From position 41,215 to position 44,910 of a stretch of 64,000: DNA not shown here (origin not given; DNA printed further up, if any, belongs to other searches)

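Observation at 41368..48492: PLD-nuclease-SNF2 helicase fusion paired with a PglX/DrmMI-like adenine methyltransferase: a reduced, fused DISARM/BREX-like module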

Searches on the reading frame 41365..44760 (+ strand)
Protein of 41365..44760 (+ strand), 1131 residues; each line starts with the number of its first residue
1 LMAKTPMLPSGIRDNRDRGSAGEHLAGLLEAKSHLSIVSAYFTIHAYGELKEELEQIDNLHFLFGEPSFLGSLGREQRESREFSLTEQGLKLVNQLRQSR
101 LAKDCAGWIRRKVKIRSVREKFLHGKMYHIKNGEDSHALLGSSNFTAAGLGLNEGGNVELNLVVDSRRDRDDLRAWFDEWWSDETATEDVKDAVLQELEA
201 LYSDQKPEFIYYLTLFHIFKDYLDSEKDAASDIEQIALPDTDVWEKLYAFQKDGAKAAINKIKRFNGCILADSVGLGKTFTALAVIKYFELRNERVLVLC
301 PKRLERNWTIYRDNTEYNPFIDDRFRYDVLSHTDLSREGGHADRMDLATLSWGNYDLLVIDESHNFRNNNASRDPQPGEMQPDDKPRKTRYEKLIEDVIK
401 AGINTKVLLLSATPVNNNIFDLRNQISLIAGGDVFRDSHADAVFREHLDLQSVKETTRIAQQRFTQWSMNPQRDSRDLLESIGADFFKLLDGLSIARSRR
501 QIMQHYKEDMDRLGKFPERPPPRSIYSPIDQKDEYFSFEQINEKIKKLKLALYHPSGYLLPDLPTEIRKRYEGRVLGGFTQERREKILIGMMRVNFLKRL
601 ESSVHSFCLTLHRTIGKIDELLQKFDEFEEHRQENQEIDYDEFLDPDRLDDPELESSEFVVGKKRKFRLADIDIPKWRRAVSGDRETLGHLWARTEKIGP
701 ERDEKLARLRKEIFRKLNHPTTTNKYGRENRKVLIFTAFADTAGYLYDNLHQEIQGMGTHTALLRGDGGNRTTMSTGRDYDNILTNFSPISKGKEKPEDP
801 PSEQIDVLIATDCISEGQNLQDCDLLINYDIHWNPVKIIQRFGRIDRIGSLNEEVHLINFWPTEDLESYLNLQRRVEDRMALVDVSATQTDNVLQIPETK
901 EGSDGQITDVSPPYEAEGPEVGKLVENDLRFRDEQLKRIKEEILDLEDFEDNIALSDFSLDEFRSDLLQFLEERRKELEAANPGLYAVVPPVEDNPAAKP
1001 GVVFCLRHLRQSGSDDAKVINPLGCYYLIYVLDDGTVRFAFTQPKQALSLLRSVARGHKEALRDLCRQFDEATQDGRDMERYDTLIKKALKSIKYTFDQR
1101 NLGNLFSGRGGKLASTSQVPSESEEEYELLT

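Call 3: search_protein_families(library=pfam, proteins=[window:41365-44760:+], max_evalue=0.01)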
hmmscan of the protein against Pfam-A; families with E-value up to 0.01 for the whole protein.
window:41365-44760:+ (1131 aa): 8 families
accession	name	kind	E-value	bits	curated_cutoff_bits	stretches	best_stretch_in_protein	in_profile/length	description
PF00271.37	Helicase_C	-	1.5e-13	51.4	23.5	1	728-849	13-110/110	Helicase conserved C-terminal domain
PF00176.29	SNF2-rel_dom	-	3.4e-10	39.9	24.9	1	251-309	2-67/290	SNF2-related domain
PF13091.12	PLDc_2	-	7.9e-08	32.6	27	1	99-181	55-132/132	PLD-like domain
PF04851.21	ResIII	-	8.3e-08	32.7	22.5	1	247-414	4-162/164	Type III restriction enzyme, res subunit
PF00270.35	DEAD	-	0.00014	22.1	26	0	256-303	5-55/167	DEAD/DEAH box helicase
PF09565.16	RE_NgoFVII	-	0.00034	20.4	23.8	1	110-180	79-148/162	NgoFVII restriction endonuclease N-terminal PLD domain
PF20720.3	nSTAND3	-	0.0009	19.4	27.2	1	252-338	4-88/155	Novel STAND NTPase 3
PF12845.12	TBD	-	0.0027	17.9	27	0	1040-1074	10-44/56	TBD domain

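Call 4: search_protein_families(library=padloc, proteins=[window:41365-44760:+], max_evalue=0.01)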
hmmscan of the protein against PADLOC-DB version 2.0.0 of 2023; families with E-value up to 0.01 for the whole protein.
window:41365-44760:+ (1131 aa): 51 families (the best 25 are shown)
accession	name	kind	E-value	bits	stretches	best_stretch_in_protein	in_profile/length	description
PDLC01075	C3a139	-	8.6e-130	432.7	1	33-1095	25-921/948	HKD+Snf2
PDLC02621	DrmD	-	6.1e-35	118.7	2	585-866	392-641/1040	DrmD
PDLC02619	DrmD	-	1.4e-27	94.3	2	730-864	413-548/872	DrmD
PDLC02623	DrmD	-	4.2e-25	85.7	2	729-894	528-667/1040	DrmD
PDLC02500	BrxHI|BrxHII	-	1.8e-24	84.4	2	794-867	519-591/933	BrxHI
PDLC02193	PLD_Helicase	-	5.3e-22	75.8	2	728-883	689-834/905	-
PDLC00659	HmaA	-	6.1e-22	75.3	1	718-864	501-625/1176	SNF2 helicase / DEAD-box helicase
PDLC03830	ZacC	-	2e-21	74.4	3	346-418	235-292/1019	-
PDLC02843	DpdE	-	2.7e-19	66.6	2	262-418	175-301/1091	DpdE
PDLC04556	PDC-M27C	-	2.8e-18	63.7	2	247-328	36-115/892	-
PDLC02572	DrmA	-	6e-18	62.2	2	729-858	518-631/1043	DrmA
PDLC02504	BrxHI|BrxHII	-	7e-17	58.7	2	804-879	536-613/971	BrxHII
PDLC02632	DrmD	-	1.8e-15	54.5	2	799-858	574-634/662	DrmD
PDLC02633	DrmD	-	7.3e-15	52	1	726-865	522-645/839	DrmD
PDLC02620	DrmD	-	7.4e-15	52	1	803-860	532-588/1060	DrmD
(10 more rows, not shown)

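Call 30: find_homologous_proteins(query=window:41368-44757:+, max_evalue=1e-20)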
Query window:41368-44757:+ (1130 aa): 8000 proteins with E <= 1e-20 among 8000 candidates; the best 120 are listed.
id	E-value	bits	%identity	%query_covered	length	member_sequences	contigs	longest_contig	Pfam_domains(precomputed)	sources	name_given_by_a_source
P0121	0.0e+0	2577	100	100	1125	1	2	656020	PF00176.30,PF13091.13,PF00271.38,PF04851.22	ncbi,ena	-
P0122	0.0e+0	1608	66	100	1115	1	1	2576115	PF00176.30,PF13091.13,PF00271.38,PF04851.22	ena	-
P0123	0.0e+0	1570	62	100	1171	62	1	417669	PF00176.30,PF13091.13,PF00271.38,PF04851.22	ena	-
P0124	0.0e+0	1562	64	99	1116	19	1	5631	PF00176.30,PF13091.13,PF09565.17,PF00271.38,PF04851.22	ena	-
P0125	0.0e+0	1559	65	99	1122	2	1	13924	PF00176.30,PF13091.13,PF09565.17,PF00271.38,PF04851.22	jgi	-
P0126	0.0e+0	1558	64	99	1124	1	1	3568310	PF00176.30,PF13091.13,PF00271.38,PF04851.22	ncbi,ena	-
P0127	0.0e+0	1557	65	100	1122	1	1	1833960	PF00176.30,PF13091.13,PF09565.17,PF00271.38,PF04851.22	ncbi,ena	-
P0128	0.0e+0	1554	63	100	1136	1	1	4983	PF00270.36,PF00176.30,PF13091.13,PF00271.38,PF04851.22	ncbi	-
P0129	0.0e+0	1545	64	100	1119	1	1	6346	PF00176.30,PF13091.13,PF00271.38,PF04851.22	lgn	-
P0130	0.0e+0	1534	64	100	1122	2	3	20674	PF00176.30,PF13091.13,PF09565.17,PF00271.38,PF04851.22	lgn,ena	-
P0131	0.0e+0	1527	63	100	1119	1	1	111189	PF00176.30,PF13091.13,PF00271.38,PF04851.22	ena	-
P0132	0.0e+0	1516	62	100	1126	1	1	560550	PF00270.36,PF00176.30,PF13091.13,PF09565.17,PF00271.38,PF04851.22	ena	-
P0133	0.0e+0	1512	61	99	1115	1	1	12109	PF00270.36,PF00176.30,PF13091.13,PF00271.38,PF04851.22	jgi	jgi:SNF2 family DNA or RNA helicase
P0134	0.0e+0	1512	61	100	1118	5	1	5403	PF00270.36,PF00176.30,PF13091.13,PF09565.17,PF00271.38,PF04851.22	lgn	-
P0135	0.0e+0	1509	62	99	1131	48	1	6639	PF00176.30,PF00271.38,PF04851.22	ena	-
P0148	0.0e+0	1465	61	99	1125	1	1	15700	PF00176.30,PF13091.13,PF00271.38,PF04851.22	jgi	-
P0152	0.0e+0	1460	60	100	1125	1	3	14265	PF00176.30,PF13091.13,PF00271.38,PF04851.22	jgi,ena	-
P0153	0.0e+0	1459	61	99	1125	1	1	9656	PF00270.36,PF00176.30,PF13091.13,PF00271.38,PF04851.22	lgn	-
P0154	0.0e+0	1459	60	99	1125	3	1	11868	PF00270.36,PF00176.30,PF13091.13,PF00271.38,PF04851.22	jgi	-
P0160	0.0e+0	1452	60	100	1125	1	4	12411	PF00176.30,PF13091.13,PF00271.38,PF04851.22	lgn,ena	-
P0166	0.0e+0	1437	60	99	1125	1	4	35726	PF00270.36,PF00176.30,PF13091.13,PF00271.38,PF04851.22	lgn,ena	-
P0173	0.0e+0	1426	59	99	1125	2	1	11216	PF00176.30,PF13091.13,PF09565.17,PF00271.38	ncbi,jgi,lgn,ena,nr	ncbi:MAG: ATP-dependent helicase [Proteobacteria bacterium]|nr:ATP-dependent helicase [Pseudomonadot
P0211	0.0e+0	1382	56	99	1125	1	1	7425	PF00176.30,PF13091.13,PF00271.38,PF04851.22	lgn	-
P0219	0.0e+0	1381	56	100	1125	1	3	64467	PF00176.30,PF13091.13,PF00271.38,PF04851.22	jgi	jgi:SNF2 family DNA or RNA helicase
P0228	0.0e+0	1376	57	100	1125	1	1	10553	PF00270.36,PF00176.30,PF13091.13,PF00271.38,PF04851.22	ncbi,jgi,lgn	jgi:hypothetical protein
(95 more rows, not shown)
